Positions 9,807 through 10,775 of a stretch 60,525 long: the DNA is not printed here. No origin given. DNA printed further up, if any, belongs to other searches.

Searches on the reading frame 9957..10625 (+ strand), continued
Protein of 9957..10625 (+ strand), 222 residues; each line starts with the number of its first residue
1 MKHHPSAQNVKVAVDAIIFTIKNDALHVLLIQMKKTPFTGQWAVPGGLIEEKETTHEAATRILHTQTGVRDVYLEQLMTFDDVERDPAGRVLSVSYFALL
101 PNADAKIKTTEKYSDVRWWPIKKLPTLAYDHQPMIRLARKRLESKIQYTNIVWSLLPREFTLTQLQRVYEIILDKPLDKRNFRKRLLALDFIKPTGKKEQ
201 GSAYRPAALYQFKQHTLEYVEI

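Call 57: find_encoding_contigs(protein=P0131, flank=10000, max_places=1)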
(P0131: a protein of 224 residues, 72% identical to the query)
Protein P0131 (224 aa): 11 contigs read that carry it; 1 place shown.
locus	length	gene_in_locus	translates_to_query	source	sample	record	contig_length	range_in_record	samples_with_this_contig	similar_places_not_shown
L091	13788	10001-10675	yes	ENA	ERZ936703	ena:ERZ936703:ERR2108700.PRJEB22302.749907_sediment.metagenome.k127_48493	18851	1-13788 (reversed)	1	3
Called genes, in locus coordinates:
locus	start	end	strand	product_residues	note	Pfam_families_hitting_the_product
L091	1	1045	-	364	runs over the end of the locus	-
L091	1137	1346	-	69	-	-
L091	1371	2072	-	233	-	PF00899:ThiF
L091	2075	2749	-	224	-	-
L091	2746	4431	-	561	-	-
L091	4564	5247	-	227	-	PF02163:Peptidase_M50 (weak)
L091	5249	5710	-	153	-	PF01934:HepT-like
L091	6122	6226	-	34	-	-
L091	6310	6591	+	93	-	PF01258:zf-dskA_traR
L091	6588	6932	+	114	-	-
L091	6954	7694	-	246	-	-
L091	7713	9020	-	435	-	PF00275:EPSP_synthase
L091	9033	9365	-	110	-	-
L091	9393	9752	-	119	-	-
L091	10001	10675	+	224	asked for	PF00293:NUDIX, PF19368:WHD_AraR, PF21906:WHD_NrtR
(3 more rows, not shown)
